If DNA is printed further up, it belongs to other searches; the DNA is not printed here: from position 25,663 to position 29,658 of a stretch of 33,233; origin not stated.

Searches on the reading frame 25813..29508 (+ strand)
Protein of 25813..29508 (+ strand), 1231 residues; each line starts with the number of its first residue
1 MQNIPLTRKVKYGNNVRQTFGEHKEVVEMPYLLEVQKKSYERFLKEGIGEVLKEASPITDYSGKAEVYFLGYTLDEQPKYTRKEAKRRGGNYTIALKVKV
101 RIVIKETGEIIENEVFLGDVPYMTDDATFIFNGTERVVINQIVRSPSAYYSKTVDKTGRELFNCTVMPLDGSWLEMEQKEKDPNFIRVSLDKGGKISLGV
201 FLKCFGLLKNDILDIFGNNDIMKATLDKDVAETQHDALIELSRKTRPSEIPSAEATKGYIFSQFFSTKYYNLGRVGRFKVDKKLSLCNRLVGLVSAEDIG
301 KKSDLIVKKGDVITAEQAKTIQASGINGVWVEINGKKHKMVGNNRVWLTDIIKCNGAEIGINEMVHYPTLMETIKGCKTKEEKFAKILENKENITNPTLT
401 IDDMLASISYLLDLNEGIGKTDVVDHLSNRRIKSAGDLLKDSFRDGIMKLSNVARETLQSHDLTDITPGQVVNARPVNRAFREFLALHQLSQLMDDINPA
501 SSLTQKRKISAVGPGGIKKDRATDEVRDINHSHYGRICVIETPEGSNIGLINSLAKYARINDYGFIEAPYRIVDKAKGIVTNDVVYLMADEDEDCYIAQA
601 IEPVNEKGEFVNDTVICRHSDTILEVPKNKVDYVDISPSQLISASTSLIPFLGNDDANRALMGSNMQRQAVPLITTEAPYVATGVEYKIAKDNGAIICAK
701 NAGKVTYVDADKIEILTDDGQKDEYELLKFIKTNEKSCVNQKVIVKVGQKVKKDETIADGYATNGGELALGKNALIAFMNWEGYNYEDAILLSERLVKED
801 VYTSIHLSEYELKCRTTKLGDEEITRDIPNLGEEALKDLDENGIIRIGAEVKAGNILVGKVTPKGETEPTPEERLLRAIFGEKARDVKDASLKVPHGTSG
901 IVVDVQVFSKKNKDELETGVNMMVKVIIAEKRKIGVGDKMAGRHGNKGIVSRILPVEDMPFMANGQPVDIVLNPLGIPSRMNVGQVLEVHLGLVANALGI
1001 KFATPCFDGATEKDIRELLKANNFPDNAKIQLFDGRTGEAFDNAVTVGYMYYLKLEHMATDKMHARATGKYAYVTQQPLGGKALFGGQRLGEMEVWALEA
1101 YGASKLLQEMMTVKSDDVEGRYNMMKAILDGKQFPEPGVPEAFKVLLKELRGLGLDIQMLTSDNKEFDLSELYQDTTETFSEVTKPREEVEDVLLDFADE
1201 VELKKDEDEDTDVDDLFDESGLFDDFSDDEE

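Call 6: search_protein_families(library=pfam, proteins=[window:25813-29505:+])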
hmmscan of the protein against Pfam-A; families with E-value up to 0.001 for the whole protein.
window:25813-29505:+ (1231 aa): 6 families
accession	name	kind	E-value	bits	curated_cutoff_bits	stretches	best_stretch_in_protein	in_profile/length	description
PF00562.33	RNA_pol_Rpb2_6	-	1.1e-132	443.2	23.4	1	698-1083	1-372/373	RNA polymerase Rpb2, domain 6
PF04560.25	RNA_pol_Rpb2_7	-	2.4e-26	92.4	32.1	1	1086-1161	1-86/87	RNA polymerase Rpb2, domain 7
PF04565.21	RNA_pol_Rpb2_3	-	1.9e-24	86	21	1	492-560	1-68/68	RNA polymerase Rpb2, domain 3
PF10385.14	RNA_pol_Rpb2_45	-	3.8e-22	78.6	28.2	1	570-637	1-66/66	RNA polymerase beta subunit external 1 domain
PF04561.19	RNA_pol_Rpb2_2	-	6.5e-18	65.5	21.7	2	144-288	1-149/190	RNA polymerase Rpb2, domain 2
PF04563.20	RNA_pol_Rpb2_1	-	3.6e-11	43.4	28.2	1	32-478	2-202/203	RNA polymerase beta subunit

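Call 11: find_encoding_contigs(protein=window:25813-29508:+, flank=10000, max_places=6)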
Protein window:25813-29508:+ (1231 aa): no gene with exactly this product is on record in the collection.

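Call 18: find_related_loci(query=window:25813-29505:+, collection=viral_contigs, flank=1000)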
Query window:25813-29505:+ (1231 aa) in viral_contigs; peptide patterns used: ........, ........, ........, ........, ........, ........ (x = any residue, [..] = any of these).
13 stretches matched a pattern; 10 encode a relative of the query (tblastn E <= 1e-3); 10 distinct loci.
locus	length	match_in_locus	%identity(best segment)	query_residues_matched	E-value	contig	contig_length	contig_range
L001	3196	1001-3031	28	490-1160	1e-39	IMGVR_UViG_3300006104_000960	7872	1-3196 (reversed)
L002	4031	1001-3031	28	490-1160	3e-39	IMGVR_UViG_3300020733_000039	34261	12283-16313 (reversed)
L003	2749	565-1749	28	767-1160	1e-39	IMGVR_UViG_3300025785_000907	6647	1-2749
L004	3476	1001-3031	28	490-1160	2e-39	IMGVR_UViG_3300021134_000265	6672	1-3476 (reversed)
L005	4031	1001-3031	28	490-1160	2e-39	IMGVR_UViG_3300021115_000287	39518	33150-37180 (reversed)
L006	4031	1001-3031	28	490-1160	3e-39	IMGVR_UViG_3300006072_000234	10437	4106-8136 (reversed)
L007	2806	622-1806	28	767-1160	2e-39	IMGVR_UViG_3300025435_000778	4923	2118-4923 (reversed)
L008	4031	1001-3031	28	490-1160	2e-39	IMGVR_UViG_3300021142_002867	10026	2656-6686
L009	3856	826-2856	28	490-1160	2e-39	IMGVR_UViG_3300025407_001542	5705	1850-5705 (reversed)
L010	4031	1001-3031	28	490-1160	1e-39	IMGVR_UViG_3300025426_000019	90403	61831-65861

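Call 23: find_related_loci(query=window:25813-29505:+, collection=genome_contigs, flank=10000)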
Query window:25813-29505:+ (1231 aa) in genome_contigs; peptide patterns used: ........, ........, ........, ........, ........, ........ (x = any residue, [..] = any of these).
474 stretches matched a pattern; 452 encode a relative of the query (tblastn E <= 1e-3); the best 80 are kept; 80 distinct loci.
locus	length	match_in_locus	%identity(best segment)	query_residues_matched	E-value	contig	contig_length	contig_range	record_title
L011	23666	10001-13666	75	1-1222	0e+0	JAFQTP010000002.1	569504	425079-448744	MAG: Clostridia bacterium isolate RGIG2139 Goat_Colon-6__c478389, whole genome shotgun sequence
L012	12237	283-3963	74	1-1227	0e+0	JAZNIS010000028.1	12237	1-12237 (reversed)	MAG: Clostridia bacterium isolate T1900044684_TS20190150.MAGScoT_cleanbin_000019 SGB_1710_k141_1401143, whole genome sho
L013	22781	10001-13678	75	1-1222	0e+0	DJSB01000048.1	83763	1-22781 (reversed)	MAG TPA_asm: Christensenella sp. UBA6345 UBA6345_contig_367, whole genome shotgun sequence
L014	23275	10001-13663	75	1-1222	0e+0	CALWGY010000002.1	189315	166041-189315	MAG: uncultured Clostridia bacterium isolate BRZ_DK__bin13 genome assembly, contig: BRZ_DK__NODE_61_length_189315_cov_10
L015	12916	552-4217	74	1-1223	0e+0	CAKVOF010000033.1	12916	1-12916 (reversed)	MAG: uncultured Clostridia bacterium isolate REFINED_METABAT215_TOP10_CONTIGS_1500_ASSEMBLY_K77_MERGED__Hadza_MoBio_hadz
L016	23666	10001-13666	74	1-1223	0e+0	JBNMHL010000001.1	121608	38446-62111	MAG: Clostridiales bacterium isolate CM_BacUBA326.123 k141_1113166_length_121608_cov_43.0087, whole genome shotgun seque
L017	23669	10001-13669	74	1-1222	0e+0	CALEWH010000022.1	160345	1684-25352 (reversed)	MAG TPA_asm: uncultured Clostridia bacterium isolate ERR906885_bin.24_CONCOCT_v1.1_MAG genome assembly, contig: ERZ10243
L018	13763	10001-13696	73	1-1230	0e+0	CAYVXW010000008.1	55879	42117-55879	MAG TPA_asm: uncultured Christensenella sp. isolate SRP225648_co1_932 genome assembly, contig: NODE_929_length_55879_cov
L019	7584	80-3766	72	1-1230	0e+0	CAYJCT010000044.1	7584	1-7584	MAG TPA_asm: uncultured Christensenella sp. isolate ERP122455_co2_205 genome assembly, contig: NODE_3188_length_7584_cov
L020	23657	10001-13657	73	6-1223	0e+0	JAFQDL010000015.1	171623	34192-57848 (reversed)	MAG: Clostridia bacterium isolate RGIG1719 Goat_Cecum-2__c801626, whole genome shotgun sequence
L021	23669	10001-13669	73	8-1229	0e+0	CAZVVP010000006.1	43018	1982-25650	MAG TPA_asm: uncultured Christensenella sp. isolate SRP315200_co1_240 genome assembly, contig: NODE_980_length_43018_cov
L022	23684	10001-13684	72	1-1228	0e+0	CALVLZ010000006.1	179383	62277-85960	MAG: uncultured Clostridia bacterium isolate E30__bin235 genome assembly, contig: E30__k127_7086299, whole genome shotgu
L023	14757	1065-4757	73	1-1228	0e+0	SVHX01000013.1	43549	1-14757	MAG: Clostridiales bacterium isolate SIG395 NODE_19360_length_43549_cov_3.562825, whole genome shotgun sequence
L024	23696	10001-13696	73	1-1230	0e+0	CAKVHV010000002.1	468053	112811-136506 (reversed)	MAG: uncultured Clostridia bacterium isolate REFINED_METABAT215_TOP10_CONTIGS_1500_ASSEMBLY_K77_MERGED__Hadza_PheChl_Fib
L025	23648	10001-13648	73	8-1222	0e+0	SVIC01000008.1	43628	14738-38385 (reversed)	MAG: Clostridiales bacterium isolate SIG400 NODE_19309_length_43628_cov_1.905290, whole genome shotgun sequence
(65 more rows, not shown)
